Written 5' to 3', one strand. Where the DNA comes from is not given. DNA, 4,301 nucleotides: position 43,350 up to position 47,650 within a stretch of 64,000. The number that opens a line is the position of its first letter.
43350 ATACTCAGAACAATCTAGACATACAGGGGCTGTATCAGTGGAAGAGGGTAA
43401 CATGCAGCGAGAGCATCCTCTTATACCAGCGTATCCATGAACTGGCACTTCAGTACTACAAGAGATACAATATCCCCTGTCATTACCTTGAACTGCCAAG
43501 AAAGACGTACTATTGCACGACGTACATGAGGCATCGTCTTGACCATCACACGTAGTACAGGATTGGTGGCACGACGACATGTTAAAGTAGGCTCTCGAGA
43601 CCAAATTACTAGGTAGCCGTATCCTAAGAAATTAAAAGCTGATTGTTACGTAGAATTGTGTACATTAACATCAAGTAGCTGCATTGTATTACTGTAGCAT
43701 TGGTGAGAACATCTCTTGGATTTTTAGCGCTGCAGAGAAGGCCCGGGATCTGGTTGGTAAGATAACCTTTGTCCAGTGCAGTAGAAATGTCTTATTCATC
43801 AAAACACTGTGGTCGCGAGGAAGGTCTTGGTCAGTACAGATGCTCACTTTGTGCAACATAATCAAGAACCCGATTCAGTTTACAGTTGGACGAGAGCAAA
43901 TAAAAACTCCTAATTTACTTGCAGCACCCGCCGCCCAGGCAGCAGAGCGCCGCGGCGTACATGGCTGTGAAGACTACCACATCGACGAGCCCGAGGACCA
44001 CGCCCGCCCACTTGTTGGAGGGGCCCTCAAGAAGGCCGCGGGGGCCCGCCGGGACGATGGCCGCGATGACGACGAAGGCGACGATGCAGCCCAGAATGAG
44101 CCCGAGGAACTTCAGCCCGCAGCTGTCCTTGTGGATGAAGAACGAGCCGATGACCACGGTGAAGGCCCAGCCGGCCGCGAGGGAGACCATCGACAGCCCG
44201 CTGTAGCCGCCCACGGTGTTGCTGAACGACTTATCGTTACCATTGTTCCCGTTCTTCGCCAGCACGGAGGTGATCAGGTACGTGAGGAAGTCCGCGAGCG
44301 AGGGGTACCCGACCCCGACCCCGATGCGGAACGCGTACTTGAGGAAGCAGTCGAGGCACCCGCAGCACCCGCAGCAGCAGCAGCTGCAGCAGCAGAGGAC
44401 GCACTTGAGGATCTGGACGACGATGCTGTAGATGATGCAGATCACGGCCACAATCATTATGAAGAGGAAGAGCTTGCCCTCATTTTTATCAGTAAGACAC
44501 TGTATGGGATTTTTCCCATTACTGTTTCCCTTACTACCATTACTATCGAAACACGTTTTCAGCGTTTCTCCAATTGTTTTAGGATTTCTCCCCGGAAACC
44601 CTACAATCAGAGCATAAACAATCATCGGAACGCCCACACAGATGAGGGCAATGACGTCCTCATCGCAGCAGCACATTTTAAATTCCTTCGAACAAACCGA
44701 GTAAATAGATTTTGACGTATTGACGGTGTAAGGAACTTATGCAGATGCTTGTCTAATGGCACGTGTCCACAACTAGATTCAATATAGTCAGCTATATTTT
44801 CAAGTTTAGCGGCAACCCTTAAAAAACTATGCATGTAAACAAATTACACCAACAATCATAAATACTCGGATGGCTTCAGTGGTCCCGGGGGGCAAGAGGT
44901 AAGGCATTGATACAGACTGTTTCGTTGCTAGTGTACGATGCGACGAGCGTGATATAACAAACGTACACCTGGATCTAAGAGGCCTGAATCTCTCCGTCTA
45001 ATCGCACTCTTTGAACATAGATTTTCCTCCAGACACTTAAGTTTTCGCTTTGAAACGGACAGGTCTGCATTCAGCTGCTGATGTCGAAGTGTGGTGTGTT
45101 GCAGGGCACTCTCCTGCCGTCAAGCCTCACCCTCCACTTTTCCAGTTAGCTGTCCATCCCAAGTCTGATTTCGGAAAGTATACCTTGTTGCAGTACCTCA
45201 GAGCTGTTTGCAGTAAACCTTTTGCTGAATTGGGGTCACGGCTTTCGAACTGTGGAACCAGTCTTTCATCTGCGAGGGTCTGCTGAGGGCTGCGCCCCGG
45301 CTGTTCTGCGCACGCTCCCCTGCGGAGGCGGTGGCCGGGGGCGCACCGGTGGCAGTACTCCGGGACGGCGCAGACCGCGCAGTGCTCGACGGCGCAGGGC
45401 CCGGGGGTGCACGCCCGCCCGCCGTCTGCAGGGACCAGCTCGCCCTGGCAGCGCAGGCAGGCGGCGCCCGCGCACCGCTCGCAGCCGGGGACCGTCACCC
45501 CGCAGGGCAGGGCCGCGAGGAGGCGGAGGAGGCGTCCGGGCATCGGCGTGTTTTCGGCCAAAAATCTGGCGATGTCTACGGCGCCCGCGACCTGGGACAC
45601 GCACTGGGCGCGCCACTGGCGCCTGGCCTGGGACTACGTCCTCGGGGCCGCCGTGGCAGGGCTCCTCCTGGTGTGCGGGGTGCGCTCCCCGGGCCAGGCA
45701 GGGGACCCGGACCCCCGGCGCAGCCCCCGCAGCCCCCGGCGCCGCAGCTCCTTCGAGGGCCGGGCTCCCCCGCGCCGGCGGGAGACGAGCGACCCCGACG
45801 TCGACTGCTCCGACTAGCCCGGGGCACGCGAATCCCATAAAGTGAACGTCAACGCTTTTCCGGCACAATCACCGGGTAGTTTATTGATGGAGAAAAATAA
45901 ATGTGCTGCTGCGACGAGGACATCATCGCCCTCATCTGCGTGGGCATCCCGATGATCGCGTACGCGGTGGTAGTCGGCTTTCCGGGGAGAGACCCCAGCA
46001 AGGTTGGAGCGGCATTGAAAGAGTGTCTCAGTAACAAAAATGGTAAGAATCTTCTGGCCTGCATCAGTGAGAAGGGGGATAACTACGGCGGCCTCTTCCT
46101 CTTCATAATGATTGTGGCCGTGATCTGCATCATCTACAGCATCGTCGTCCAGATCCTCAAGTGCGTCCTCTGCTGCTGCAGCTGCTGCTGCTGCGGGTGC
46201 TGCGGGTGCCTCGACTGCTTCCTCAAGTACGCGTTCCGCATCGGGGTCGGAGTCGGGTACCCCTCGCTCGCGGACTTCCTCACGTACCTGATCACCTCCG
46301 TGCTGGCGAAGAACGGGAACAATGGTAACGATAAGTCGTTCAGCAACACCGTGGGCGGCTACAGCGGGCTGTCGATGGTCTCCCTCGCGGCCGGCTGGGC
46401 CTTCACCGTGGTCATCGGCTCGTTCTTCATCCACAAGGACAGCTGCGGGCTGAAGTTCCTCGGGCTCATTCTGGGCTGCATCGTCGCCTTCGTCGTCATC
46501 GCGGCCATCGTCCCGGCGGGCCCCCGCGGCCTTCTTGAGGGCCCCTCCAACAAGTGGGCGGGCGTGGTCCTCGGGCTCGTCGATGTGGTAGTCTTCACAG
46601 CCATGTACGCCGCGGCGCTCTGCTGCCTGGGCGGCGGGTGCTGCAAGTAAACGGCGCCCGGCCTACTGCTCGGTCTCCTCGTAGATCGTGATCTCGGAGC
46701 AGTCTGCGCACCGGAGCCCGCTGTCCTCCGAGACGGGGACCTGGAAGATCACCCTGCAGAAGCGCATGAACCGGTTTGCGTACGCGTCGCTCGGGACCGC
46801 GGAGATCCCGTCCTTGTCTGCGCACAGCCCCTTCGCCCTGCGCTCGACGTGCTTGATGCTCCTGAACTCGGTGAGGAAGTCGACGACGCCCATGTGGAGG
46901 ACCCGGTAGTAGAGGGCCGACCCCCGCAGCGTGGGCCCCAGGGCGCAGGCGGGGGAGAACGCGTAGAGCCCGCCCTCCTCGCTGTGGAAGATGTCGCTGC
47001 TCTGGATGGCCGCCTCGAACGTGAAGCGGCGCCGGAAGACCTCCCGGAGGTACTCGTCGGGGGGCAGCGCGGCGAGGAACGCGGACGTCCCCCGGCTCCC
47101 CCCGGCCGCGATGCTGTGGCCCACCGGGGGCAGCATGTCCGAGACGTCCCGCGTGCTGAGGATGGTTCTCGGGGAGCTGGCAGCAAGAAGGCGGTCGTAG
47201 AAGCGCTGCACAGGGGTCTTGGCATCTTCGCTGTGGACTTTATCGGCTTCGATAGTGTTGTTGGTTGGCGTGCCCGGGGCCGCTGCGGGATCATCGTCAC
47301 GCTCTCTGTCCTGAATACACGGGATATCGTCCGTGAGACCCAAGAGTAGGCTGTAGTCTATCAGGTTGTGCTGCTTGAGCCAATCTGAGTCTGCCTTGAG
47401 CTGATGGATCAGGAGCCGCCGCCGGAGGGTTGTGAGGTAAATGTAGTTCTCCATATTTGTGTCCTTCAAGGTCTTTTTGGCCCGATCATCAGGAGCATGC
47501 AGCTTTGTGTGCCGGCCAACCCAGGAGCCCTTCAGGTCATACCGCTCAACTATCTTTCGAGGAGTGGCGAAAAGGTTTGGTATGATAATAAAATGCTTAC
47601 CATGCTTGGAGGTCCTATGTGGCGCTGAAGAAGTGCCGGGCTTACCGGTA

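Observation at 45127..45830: GC-rich island between the paralogues carrying a signal-peptide + CXXC ORF (VSP/HCMP-like remnant?)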

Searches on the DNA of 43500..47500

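Call 67: search_rna_families(source=window, start=43500, end=47500, threshold=evalue, max_evalue=1)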
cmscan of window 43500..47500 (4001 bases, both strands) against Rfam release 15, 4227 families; matches with E-value up to 1: 0.
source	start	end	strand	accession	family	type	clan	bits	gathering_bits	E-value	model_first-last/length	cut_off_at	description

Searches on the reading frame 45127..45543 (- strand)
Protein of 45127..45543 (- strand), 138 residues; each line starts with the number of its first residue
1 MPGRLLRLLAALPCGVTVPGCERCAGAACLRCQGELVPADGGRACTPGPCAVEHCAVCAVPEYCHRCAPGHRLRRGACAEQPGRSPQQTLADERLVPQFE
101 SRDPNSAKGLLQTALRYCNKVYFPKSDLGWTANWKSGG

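Call 6: search_protein_families(library=pfam, proteins=[window:45127-45543:-], max_evalue=1)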
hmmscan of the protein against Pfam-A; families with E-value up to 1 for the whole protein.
window:45127-45543:- (138 aa): 1 family
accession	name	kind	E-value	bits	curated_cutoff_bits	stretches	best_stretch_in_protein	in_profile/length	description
PF15913.10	Furin-like_2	-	0.46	11.2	28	1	50-82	57-89/102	Furin-like repeat, cysteine-rich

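Call 8: find_encoding_contigs(protein=window:45127-45543:-, flank=5000, max_places=6)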
Protein window:45127-45543:- (138 aa): no gene with exactly this product is on record in the collection.

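Call 9: find_homologous_proteins(query=window:45127-45543:-, max_evalue=0.01)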
Query window:45127-45543:-: 27 candidates shared short words with the query, none scored E <= 0.01.

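Call 17: search_protein_representatives(protein=window:45127-45543:-)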
Query: 138 residues. Proteins with E-value up to 0.001 (for the whole library): 6; up to 1e-10: 2; up to 1e-30: 0. The best 6 are listed.
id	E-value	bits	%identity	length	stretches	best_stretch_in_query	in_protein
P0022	9.8e-17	77.4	56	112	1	7-79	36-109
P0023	1.7e-12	63.7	29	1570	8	90-124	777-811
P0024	5.3e-06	42.5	32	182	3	50-88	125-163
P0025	9.6e-06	41.7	31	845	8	44-79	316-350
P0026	9.9e-06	41.7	31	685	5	45-80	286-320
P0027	1.5e-04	37.8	41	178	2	14-78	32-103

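Call 21: list_cluster_members(proteins=[P0022, P0027, P0001])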
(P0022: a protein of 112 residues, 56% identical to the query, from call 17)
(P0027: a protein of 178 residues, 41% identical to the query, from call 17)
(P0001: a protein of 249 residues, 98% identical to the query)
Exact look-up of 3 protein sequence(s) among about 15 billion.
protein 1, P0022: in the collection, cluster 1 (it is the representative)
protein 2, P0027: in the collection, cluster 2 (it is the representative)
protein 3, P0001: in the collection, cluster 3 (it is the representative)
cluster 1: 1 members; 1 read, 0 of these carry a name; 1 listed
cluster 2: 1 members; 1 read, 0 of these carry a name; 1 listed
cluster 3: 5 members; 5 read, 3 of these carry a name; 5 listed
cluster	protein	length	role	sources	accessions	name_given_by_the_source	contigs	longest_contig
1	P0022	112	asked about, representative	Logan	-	-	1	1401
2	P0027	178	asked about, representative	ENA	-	-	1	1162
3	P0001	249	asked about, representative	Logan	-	-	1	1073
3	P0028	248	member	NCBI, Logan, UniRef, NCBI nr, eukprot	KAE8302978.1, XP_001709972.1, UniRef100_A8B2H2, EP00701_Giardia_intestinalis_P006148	Transmembrane domain-containing protein [Giardia duodenalis] | Transmembrane domain-containing protein n=1 Tax=Giardia intestinalis (strain ATCC 50803 / ... | Transmembrane domain-containing protein [Giardia intestinalis]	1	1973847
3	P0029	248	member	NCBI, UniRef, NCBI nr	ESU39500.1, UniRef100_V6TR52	Hypothetical protein DHA2_151104 [Giardia duodenalis] | Uncharacterized protein n=1 Tax=Giardia intestinalis TaxID=5741 RepID=V6TR52_GIAIN | Hypothetical protein DHA2_151104 [Giardia intestinalis]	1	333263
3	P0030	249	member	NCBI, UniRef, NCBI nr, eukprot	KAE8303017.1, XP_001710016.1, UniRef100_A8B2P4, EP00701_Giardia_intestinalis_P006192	Transmembrane domain-containing protein [Giardia duodenalis] | Transmembrane domain-containing protein n=1 Tax=Giardia intestinalis (strain ATCC 50803 / ... | Transmembrane domain-containing protein [Giardia intestinalis]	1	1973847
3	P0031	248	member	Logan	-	-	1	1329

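Call 22: find_encoding_contigs(protein=P0022, flank=10000, max_places=6)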
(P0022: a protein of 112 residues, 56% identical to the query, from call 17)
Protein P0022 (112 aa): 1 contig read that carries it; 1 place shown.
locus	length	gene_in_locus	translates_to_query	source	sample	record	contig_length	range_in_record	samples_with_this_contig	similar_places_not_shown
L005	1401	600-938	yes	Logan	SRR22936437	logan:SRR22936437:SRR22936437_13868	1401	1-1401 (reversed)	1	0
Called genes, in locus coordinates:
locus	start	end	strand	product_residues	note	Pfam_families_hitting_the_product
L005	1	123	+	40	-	?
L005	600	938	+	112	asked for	-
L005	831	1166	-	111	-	-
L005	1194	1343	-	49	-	-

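Call 23: find_encoding_contigs(protein=P0030, flank=10000, max_places=4)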
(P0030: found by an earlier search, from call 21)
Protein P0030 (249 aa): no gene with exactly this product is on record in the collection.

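Call 47: find_encoding_contigs(protein=P0028, flank=10000, max_places=4)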
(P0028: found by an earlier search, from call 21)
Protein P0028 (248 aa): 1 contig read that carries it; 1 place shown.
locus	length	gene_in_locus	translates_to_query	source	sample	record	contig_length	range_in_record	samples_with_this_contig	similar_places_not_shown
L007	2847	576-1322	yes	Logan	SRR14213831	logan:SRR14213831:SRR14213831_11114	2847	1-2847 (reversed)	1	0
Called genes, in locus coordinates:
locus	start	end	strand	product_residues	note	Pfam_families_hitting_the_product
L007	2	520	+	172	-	?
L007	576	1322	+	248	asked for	-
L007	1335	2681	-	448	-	PF01504:PIP5K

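Call 81: find_encoding_contigs(protein=P0029, flank=6000, max_places=4)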
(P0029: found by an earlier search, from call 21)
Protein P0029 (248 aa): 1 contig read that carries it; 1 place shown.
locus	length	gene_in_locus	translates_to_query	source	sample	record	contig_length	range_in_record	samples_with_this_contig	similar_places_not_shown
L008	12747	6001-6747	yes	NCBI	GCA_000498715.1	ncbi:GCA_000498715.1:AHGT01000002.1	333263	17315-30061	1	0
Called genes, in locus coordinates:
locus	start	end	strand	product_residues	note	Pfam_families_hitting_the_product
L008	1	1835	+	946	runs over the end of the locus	PF00069:Pkinase, PF07714:PK_Tyr_Ser-Thr, PF24521:Ank_KRIT1 (faint), PF00023:Ank (faint), PF12796:Ank_2, PF12796:Ank_2, PF13637:Ank_4 (weak), PF12796:Ank_2, +2 more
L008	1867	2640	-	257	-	PF01683:EB (weak), PF23106:EGF_Teneurin (faint), PF07974:EGF_2 (faint)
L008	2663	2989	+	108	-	PF17179:Fer4_22 (faint), PF13484:Fer4_16 (faint), PF25160:LdpA_Fe-S-bd (faint), PF14697:Fer4_21 (weak), PF12837:Fer4_6 (weak), PF13237:Fer4_10 (weak), PF12838:Fer4_7, PF13187:Fer4_9, +2 more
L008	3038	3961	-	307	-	PF05739:SNARE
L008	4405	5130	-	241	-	PF00834:Ribul_P_3_epim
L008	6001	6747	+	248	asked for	-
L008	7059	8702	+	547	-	PF03302:VSP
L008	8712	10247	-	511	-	PF13857:Ank_5 (faint), PF00023:Ank (faint), PF12796:Ank_2, PF13606:Ank_3 (faint), PF13637:Ank_4 (faint), PF12796:Ank_2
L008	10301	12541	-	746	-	-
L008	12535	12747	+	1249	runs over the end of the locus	PF04563:RNA_pol_Rpb2_1, PF04561:RNA_pol_Rpb2_2, PF04565:RNA_pol_Rpb2_3, PF04566:RNA_pol_Rpb2_4, PF04567:RNA_pol_Rpb2_5 (faint), PF00562:RNA_pol_Rpb2_6, PF04560:RNA_pol_Rpb2_7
